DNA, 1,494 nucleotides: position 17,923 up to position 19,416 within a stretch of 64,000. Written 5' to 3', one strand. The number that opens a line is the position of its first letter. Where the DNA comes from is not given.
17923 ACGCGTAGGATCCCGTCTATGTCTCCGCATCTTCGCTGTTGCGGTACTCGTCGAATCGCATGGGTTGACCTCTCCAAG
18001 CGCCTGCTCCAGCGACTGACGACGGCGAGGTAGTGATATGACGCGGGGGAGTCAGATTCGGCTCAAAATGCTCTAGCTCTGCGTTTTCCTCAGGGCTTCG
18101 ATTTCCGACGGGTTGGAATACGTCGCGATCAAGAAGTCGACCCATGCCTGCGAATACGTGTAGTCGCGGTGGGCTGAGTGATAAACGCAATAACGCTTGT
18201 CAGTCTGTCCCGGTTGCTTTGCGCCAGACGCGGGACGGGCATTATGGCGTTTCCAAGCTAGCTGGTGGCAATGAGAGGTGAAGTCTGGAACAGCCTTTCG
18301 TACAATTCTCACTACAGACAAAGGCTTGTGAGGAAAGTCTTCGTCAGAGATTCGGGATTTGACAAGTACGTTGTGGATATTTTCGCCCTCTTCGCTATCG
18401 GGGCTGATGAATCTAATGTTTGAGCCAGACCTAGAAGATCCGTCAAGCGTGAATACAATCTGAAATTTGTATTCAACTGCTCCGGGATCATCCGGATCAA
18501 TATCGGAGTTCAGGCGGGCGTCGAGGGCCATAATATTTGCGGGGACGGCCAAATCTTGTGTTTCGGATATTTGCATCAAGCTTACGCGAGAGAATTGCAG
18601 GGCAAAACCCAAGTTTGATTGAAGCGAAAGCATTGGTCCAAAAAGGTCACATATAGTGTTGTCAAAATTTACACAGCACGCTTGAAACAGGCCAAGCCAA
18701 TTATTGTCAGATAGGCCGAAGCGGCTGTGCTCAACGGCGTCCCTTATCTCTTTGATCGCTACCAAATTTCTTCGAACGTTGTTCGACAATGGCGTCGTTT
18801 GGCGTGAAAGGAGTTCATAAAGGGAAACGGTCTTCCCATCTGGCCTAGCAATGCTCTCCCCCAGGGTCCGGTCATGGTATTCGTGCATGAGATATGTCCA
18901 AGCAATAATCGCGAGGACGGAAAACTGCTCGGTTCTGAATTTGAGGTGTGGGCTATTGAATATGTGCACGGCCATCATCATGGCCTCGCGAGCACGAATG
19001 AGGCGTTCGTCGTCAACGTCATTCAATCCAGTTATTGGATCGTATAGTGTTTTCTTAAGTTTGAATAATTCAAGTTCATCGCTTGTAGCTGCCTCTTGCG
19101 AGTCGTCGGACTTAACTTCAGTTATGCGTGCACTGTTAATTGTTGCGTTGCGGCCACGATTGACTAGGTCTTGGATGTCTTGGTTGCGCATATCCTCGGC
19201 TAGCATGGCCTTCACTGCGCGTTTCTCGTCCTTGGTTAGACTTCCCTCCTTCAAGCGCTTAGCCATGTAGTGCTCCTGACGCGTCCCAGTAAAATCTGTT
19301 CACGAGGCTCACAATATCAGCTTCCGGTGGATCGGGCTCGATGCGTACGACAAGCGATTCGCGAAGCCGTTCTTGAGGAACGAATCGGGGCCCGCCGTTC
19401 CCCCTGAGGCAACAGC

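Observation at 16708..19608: Low-GC cargo insert between the relaxase gene and traG carrying two convergent HEPN-like genes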

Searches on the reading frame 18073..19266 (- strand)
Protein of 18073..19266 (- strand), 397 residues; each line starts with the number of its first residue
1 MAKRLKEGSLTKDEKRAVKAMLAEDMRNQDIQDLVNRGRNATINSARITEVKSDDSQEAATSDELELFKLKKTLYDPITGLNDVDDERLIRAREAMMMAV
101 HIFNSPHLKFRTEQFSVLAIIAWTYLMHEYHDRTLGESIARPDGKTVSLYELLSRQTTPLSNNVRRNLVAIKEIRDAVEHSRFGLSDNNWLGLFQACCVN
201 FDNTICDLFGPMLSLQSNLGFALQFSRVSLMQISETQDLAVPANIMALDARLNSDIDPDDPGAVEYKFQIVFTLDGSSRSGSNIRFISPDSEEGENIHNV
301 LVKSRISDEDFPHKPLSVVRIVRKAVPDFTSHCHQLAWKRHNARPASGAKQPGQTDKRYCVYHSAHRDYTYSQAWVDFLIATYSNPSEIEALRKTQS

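Call 3: search_protein_families(library=pfam, proteins=[window:18073-19266:-], max_evalue=1)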
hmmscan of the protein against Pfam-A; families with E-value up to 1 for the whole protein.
window:18073-19266:- (397 aa): 2 families
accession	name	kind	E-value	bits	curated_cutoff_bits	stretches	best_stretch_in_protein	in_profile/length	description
PF12358.13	DUF3644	-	2.8e-38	131.8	27.6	1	88-252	2-179/183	Domain of unknown function (DUF3644)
PF18740.7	EC042_2821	-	0.0014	19.6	24.9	1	355-389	56-92/97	EC042_2821-like Restriction Endonuclease-like domain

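Call 4: search_protein_families(library=padloc, proteins=[window:18073-19266:-], max_evalue=1)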
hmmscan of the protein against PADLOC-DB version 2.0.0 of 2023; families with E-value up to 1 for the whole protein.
window:18073-19266:- (397 aa): 8 families
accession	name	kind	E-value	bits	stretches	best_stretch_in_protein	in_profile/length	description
PDLC04948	PDC-S19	-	2.5e-44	150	1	83-347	10-292/325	-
PDLC04950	PDC-S19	-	1.2e-43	147.8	1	88-392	11-340/353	-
PDLC04952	PDC-S19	-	2.6e-21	74.5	1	89-394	9-323/328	-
PDLC04949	PDC-S19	-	3.2e-15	54.3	1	88-395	9-328/334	-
PDLC04954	PDC-S19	-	1.4e-10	39.1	2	91-127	12-48/330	-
PDLC04955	PDC-S19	-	5.9e-05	20.5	1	92-210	15-141/338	-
PDLC04953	PDC-S19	-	0.0001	19.9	1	92-128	14-50/333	-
PDLC04951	PDC-S19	-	0.011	12.9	1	92-212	12-137/357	-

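Call 5: search_protein_families(library=ncbifam, proteins=[window:18073-19266:-], max_evalue=1)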
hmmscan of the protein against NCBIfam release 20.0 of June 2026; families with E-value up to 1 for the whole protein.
window:18073-19266:- (397 aa): 0 families

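Call 8: find_homologous_proteins(query=window:18073-19266:-)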
Query window:18073-19266:- (397 aa): 1061 proteins with E <= 0.001 among 4662 candidates; the best 120 are listed.
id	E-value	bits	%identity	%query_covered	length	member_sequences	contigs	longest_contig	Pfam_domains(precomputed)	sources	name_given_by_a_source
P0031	1.1e-264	895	100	100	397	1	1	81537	PF12358.14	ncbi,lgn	-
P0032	4.4e-189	647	70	99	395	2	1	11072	PF12358.14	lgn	-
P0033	3.9e-188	643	70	99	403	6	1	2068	PF12358.14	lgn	-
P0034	1.8e-187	641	70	99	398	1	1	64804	PF12358.14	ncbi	ncbi:MAG: DUF3644 domain-containing protein [Hyphomicrobiaceae bacterium]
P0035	1.2e-184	632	69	99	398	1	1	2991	PF12358.14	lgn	-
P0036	1.6e-181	622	69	99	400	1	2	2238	PF12358.14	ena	-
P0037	1.9e-180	618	67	99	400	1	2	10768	PF12358.14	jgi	jgi:hypothetical protein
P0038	8.5e-180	616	68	99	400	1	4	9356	PF12358.14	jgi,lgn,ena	-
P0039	1.3e-179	615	66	100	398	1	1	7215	PF12358.14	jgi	-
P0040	2.8e-179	614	68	99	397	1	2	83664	PF12358.14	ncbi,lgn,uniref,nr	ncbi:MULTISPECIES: DUF3644 domain-containing protein [Rhodomicrobium]|uniref:DUF3644 domain-containi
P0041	2.7e-176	604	68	97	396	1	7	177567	PF12358.14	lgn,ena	-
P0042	5.5e-176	603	66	99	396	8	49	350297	PF12358.14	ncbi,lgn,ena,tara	tara:strand:- start:607 stop:1797 length:1191 start_codon:yes stop_codon:yes gene_type:complete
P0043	1.1e-174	599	67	99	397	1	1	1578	PF12358.14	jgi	jgi:Protein of unknown function (DUF3644)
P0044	7.6e-167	573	63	99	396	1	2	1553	PF12358.14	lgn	-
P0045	7.6e-164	563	64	99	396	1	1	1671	PF12358.14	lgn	-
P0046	2.8e-146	506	71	78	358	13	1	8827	PF12358.14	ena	-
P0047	8.9e-134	465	54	100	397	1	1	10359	PF12358.14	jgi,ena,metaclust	metaclust:\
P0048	1.0e-133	464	52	99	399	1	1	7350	PF12358.14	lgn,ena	-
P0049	1.5e-133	464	55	100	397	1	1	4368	PF12358.14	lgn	-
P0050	2.4e-132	460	53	100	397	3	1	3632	PF12358.14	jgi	jgi:hypothetical protein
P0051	2.6e-132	460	54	99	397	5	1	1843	PF12358.14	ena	-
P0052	6.8e-131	455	53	99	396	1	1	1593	PF12358.14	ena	-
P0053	7.6e-131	455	54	99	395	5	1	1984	PF12358.14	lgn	-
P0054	1.5e-130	454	53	99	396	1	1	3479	PF12358.14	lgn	-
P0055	1.8e-130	454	53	98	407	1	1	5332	PF12358.14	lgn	-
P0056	8.2e-130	451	53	97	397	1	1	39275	PF12358.14,PF18740.8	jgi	jgi:hypothetical protein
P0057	9.2e-130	451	55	99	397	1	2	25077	PF12358.14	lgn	-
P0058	2.2e-129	450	53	100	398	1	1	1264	PF12358.14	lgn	-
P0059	2.3e-129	450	53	99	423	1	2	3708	PF12358.14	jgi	jgi:Protein of unknown function (DUF3644)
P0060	2.8e-129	450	53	100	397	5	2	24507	PF12358.14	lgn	-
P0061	3.8e-128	446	53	99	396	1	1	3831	PF12358.14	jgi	jgi:hypothetical protein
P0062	5.6e-128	445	51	99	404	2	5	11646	PF12358.14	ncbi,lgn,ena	-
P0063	8.4e-128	445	53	96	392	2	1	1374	PF12358.14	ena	-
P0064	1.0e-127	445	52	99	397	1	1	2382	PF12358.14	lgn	-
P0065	1.2e-127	444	52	100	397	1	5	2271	PF12358.14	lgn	-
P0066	1.2e-127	444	53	99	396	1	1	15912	PF12358.14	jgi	jgi:hypothetical protein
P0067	1.3e-127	444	53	100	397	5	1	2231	PF12358.14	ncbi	-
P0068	1.8e-127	444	52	100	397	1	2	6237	PF12358.14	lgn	-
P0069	1.9e-127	444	52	100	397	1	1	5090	PF12358.14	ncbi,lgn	-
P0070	2.6e-127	443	53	100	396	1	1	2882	PF12358.14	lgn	-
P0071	5.3e-127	442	52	100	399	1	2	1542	PF12358.14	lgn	-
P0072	6.1e-127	442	52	99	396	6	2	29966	PF12358.14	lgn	-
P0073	8.4e-127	442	52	99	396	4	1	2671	PF12358.14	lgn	-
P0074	1.3e-126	441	51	100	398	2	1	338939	PF12358.14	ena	-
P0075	2.4e-126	440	52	100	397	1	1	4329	PF12358.14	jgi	jgi:hypothetical protein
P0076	3.2e-126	440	52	99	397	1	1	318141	PF12358.14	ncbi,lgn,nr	ncbi:MAG: DUF3644 domain-containing protein [Rhodospirillales bacterium]|nr:DUF3644 domain-containin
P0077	3.8e-126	439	52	100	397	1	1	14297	PF12358.14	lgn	-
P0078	3.9e-126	439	51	100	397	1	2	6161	PF12358.14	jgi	jgi:hypothetical protein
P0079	4.1e-126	439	53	95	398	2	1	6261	PF12358.14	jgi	jgi:hypothetical protein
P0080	4.4e-126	439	53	98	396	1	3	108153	PF12358.14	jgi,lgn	jgi:hypothetical protein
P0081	6.5e-126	439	53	99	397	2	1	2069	PF12358.14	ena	-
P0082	9.1e-126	438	51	98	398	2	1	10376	PF12358.14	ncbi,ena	-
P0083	1.0e-125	438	51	99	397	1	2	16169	PF12358.14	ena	-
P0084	1.1e-125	438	54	96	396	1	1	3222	PF12358.14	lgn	-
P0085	1.8e-125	437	50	100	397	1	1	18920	PF12358.14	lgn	-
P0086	2.3e-125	437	51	99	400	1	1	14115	PF12358.14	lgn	-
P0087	2.6e-125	437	52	98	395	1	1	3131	PF12358.14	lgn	-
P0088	3.1e-125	436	53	97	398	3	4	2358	PF12358.14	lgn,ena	-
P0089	3.2e-125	436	51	99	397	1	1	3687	PF12358.14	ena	-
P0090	3.3e-125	436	50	100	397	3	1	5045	PF12358.14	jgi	jgi:hypothetical protein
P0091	3.4e-125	436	50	100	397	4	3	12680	PF12358.14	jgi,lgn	-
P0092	4.4e-125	436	51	100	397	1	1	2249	PF12358.14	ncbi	-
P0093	5.0e-125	436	51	98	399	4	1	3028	PF12358.14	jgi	-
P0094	5.6e-125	436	50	100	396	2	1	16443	PF12358.14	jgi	-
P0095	6.0e-125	435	51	100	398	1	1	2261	PF12358.14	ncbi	-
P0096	8.4e-125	435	50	99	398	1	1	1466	PF12358.14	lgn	-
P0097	1.3e-124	434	51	99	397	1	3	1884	PF12358.14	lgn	-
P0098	1.3e-124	434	51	100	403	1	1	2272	PF12358.14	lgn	-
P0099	1.4e-124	434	50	97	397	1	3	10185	PF12358.14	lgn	-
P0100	1.4e-124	434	50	100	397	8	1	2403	PF12358.14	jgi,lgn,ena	-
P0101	1.6e-124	434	50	100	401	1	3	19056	PF12358.14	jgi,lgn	jgi:hypothetical protein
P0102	1.6e-124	434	51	99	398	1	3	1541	PF12358.14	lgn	-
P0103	1.9e-124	434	51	99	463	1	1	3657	PF12358.14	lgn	-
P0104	2.0e-124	434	52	96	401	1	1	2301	PF12358.14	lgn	-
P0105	2.5e-124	433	50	99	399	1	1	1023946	PF12358.14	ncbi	-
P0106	2.9e-124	433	50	99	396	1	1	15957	PF12358.14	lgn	-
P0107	3.0e-124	433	55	94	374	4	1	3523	PF12358.14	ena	-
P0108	3.0e-124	433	51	99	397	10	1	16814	PF12358.14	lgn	-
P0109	4.1e-124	433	52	99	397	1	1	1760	PF12358.14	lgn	-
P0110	5.2e-124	432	52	99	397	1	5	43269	PF12358.14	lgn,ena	-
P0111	5.4e-124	432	50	100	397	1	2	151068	PF12358.14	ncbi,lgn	-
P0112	5.6e-124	432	53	95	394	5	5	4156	PF12358.14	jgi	jgi:hypothetical protein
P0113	7.1e-124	432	50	100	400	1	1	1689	PF12358.14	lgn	-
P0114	7.8e-124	432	50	100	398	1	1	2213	PF12358.14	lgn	-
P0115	8.8e-124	432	52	97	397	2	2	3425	PF12358.14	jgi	jgi:hypothetical protein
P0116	9.8e-124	431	51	99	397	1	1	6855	PF12358.14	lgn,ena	-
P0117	1.1e-123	431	50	100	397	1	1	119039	PF12358.14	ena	-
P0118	1.2e-123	431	51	97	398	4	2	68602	PF12358.14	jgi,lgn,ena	-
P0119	1.2e-123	431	50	100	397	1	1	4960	PF12358.14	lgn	-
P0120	1.3e-123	431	52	96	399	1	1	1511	PF12358.14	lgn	-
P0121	1.3e-123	431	50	99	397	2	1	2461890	PF12358.14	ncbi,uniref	ncbi:DUF3644 domain-containing protein [Phyllobacterium sp. NPDC097923]|uniref:DUF3644 domain-contai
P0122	1.4e-123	431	49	99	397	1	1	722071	PF12358.14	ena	-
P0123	1.5e-123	431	51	98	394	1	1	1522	PF12358.14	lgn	-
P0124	1.7e-123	431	54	95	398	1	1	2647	PF12358.14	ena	-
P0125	1.8e-123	431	50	99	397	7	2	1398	PF12358.14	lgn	-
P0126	1.8e-123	431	51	97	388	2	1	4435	PF12358.14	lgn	-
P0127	2.1e-123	430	51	99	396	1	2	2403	PF12358.14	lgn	-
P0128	2.2e-123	430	51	99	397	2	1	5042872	PF12358.14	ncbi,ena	-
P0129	2.3e-123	430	54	95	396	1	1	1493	PF12358.14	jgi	jgi:hypothetical protein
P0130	2.6e-123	430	50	99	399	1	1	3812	PF12358.14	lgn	-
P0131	2.7e-123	430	53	97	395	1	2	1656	PF12358.14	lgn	-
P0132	2.9e-123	430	52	95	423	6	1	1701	PF12358.14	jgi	jgi:hypothetical protein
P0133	3.0e-123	430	50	99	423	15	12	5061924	PF12358.14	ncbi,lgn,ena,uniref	ncbi:DUF3644 domain-containing protein [Sphingobium sp. WW5]|uniref:DUF3644 domain-containing protei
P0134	3.3e-123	430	50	99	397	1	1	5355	PF12358.14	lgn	-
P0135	3.7e-123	430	50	100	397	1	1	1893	PF12358.14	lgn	-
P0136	4.5e-123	429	51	96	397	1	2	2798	PF12358.14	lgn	-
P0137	5.1e-123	429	54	95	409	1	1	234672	PF12358.14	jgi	jgi:hypothetical protein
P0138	5.1e-123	429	50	98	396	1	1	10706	PF12358.14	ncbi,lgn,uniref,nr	ncbi:DUF3644 domain-containing protein [Roseospira visakhapatnamensis]|uniref:DUF3644 domain-contain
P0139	5.2e-123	429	49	100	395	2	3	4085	PF12358.14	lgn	-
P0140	5.9e-123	429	49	99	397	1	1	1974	PF12358.14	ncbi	-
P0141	5.9e-123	429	52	99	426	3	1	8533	PF12358.14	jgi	-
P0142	5.9e-123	429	51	100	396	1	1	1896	PF12358.14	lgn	-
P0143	6.2e-123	429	49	99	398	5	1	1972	PF12358.14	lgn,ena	-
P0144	6.2e-123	429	50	100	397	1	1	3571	PF12358.14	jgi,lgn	jgi:hypothetical protein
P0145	6.9e-123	429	49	99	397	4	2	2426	PF12358.14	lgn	-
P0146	7.1e-123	429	50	98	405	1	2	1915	PF12358.14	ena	-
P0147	8.1e-123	428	51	99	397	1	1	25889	PF12358.14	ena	-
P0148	8.2e-123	428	49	99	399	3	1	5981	PF12358.14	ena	-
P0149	1.0e-122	428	51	99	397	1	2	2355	PF12358.14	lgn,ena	-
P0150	1.0e-122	428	52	99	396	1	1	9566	PF12358.14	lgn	-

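Call 14: find_encoding_contigs(protein=P0034, flank=8000, max_places=2)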
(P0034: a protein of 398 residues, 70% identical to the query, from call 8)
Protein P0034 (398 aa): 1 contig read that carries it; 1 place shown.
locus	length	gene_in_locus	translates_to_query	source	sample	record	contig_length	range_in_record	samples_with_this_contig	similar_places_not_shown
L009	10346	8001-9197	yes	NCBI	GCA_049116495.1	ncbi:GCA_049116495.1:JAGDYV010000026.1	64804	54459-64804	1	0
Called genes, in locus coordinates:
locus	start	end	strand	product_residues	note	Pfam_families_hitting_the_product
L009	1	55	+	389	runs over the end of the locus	PF01266:DAO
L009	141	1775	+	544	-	PF00743:FMO-like, PF01266:DAO (faint), PF07992:Pyr_redox_2, PF13450:NAD_binding_8, PF13454:NAD_binding_9 (faint), PF13738:Pyr_redox_3, PF13434:Lys_Orn_oxgnase (weak)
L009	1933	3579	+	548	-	PF00732:GMC_oxred_N, PF05199:GMC_oxred_C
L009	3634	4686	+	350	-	PF08240:ADH_N, PF01262:AlaDh_PNT_C (weak), PF16912:Glu_dehyd_C (weak), PF00107:ADH_zinc_N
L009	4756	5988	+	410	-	PF07690:MFS_1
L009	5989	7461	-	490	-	PF00083:Sugar_tr, PF07690:MFS_1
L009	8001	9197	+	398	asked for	PF12358:DUF3644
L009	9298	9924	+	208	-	-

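Call 15: find_encoding_contigs(protein=P0040, flank=8000, max_places=2)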
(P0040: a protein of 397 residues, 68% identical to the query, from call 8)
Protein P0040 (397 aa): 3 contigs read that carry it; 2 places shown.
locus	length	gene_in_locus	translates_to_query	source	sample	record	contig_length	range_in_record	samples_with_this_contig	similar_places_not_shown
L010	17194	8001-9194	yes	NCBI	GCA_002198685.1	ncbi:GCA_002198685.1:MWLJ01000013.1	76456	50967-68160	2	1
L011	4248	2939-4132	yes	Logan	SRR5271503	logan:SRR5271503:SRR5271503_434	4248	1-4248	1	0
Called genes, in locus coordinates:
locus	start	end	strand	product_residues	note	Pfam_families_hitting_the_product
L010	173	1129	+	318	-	PF03331:LpxC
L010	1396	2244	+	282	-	PF13512:TPR_18, PF13174:TPR_6 (faint), PF13525:YfiO, PF14559:TPR_19 (faint)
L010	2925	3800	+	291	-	PF13505:OMP_b-brl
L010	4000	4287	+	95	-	PF02686:GatC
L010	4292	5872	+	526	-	PF01425:Amidase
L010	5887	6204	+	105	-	PF01817:CM_2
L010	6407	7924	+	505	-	PF02934:GatB_N, PF02637:GatB_Yqey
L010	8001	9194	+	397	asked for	PF12358:DUF3644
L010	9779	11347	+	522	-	PF20604:DUF6798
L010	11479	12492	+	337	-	PF08240:ADH_N, PF00107:ADH_zinc_N, PF13602:ADH_zinc_N_2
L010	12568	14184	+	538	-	PF13231:PMT_2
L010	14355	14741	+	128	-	PF08238:Sel1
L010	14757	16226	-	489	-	PF01734:Patatin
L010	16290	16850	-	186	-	-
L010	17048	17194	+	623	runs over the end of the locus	PF00999:Na_H_Exchanger, PF02254:TrkA_N, PF27452:KefB_C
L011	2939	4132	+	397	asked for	PF12358:DUF3644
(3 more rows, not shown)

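Call 31: search_solved_structures(query=A2, max_evalue=10, show_alignments=2)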
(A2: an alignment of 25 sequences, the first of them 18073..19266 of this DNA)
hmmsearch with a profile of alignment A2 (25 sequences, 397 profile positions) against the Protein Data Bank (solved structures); distinct sequences matched with E-value up to 10: 1.
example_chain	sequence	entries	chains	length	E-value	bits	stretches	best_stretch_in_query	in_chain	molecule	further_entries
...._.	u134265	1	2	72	0.11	14.9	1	7-60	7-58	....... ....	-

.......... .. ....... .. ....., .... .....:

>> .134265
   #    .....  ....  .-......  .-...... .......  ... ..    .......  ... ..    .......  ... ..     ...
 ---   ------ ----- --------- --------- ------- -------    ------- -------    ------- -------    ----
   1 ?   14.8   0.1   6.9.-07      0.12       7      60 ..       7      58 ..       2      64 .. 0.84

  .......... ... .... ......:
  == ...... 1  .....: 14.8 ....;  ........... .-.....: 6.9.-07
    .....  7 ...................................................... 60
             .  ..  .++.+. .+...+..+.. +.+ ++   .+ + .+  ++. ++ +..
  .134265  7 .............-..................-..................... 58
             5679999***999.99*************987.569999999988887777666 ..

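Call 46: predict_structure(alignment_id=A2)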
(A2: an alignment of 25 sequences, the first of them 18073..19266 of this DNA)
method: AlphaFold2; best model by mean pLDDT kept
length: 397 residues; sequences in the alignment: 25
mean_pLDDT: 74.5   pTM: 0.52
mean pLDDT of the five models: 74.5, 73.9, 71.9, 71.2, 71.1
residues with pLDDT >= 90: 112; 70-90: 157; 50-70: 41; < 50: 87
segments of 3 or more residues with pLDDT < 50: 1-3, 180-185, 221-257, 260-288, 296-305
pLDDT, mean of each block of 10 residues (from residue 1): 61 93 93 88 88 92 91 86 88 89 69 84 94 89 84 89 85 71 53 79 90 78 44 39 41 48 38 33 41 48 50 90 92 90 75 79 78 94 90 75
secondary structure, 60 per line:
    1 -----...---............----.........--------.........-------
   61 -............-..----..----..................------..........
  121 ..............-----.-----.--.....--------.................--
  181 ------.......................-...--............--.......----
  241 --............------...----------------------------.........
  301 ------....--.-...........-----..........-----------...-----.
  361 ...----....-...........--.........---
elements in order: H12-23 H28-36 H45-53 H62-73 H87-104 H111-134 H149-153 H162-178 H187-209 H216-227 H230-236 H243-254 H292-300 H307-310 H315-325 H331-340 E360-363 E368-371 H373-383 H386-394

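Call 51: fold_search(model_id=the predicted structure, library=pdb)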
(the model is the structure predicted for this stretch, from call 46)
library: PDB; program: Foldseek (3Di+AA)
matches with E <= 10: 296; with E <= 0.001: 0
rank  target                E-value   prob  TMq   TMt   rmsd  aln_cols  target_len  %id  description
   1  6m6w_D                4.1e-01  0.97  0.23  0.58   5.0       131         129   11  Crystal structure the toxin-antitoxin MntA-HpeT mutant-Y104A (released 2020-09-30)
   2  5yep_B                4.3e-01  0.94  0.22  0.53   5.3       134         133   13  Crystal structure of SO_3166-SO_3165 from Shewanella oneidensis (released 2018-03-28)
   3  6tug_E                4.5e-01  0.89  0.29  0.28  14.7       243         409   12  Enterococcus italicus Csm6 bound to cyclic hexa-2'-fluoro-hexa-dAMP (released 2020-02-26)
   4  2hsb                  4.7e-01  0.99  0.24  0.67   3.9       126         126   13  Crystal structure of a hepn domain containing protein (af_0298) from archaeoglobus fulgidus at 1.95 A resolution (released 2006-08-15)
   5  7bxo_G                5.7e-01  0.96  0.23  0.55   4.7       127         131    9  Crystal structure of the toxin-antitoxin with AMP-PNP (released 2020-09-30)
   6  5yep_C                5.9e-01  0.82  0.20  0.45   5.8       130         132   12  Crystal structure of SO_3166-SO_3165 from Shewanella oneidensis (released 2018-03-28)
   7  7eqe_D                5.9e-01  0.11  0.11  0.18  15.5       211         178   14  Crystal Structure of a transcription factor (released 2022-04-27)
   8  7bxo_D                6.2e-01  0.94  0.23  0.57   5.1       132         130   11  Crystal structure of the toxin-antitoxin with AMP-PNP (released 2020-09-30)
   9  7bxo_F                7.1e-01  0.93  0.23  0.57   5.2       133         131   14  Crystal structure of the toxin-antitoxin with AMP-PNP (released 2020-09-30)
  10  6tug_H                7.8e-01  0.80  0.29  0.28  15.1       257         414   10  Enterococcus italicus Csm6 bound to cyclic hexa-2'-fluoro-hexa-dAMP (released 2020-02-26)
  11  6m6w_H                8.6e-01  0.87  0.21  0.53   5.4       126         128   10  Crystal structure the toxin-antitoxin MntA-HpeT mutant-Y104A (released 2020-09-30)
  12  6tug_D                9.4e-01  0.77  0.29  0.29  14.8       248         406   11  Enterococcus italicus Csm6 bound to cyclic hexa-2'-fluoro-hexa-dAMP (released 2020-02-26)
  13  7ae6_A                9.8e-01  0.51  0.20  0.41  12.9       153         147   10  Crystal structure of di-AMPylated HEPN(R102A) toxin (released 2020-12-30)
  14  6m6u_H                1.0e+00  0.85  0.22  0.52   5.6       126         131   10  Crystal structure the toxin-antitoxin MntA-HpeT mutant-D39ED41E (released 2020-09-30)
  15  3o10_C                1.0e+00  0.72  0.21  0.49   5.2       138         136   11  Crystal structure of the HEPN domain from human sacsin (released 2011-03-30)
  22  1wol                  1.6e+00  0.91  0.24  0.67   3.3       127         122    9  Crystal Structure of ST0689, an archaeal HEPN homologue (released 2005-11-22)
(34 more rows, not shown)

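Call 63: find_encoding_contigs(protein=P0031, flank=1000, max_places=2)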
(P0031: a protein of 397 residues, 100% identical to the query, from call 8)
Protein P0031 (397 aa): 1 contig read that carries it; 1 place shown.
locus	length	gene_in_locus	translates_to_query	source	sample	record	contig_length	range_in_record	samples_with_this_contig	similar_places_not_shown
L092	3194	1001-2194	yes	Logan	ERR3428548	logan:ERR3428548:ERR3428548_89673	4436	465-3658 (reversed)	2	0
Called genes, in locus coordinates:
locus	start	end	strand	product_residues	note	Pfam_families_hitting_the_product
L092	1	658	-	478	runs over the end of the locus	?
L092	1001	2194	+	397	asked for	PF12358:DUF3644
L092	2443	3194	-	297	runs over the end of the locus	-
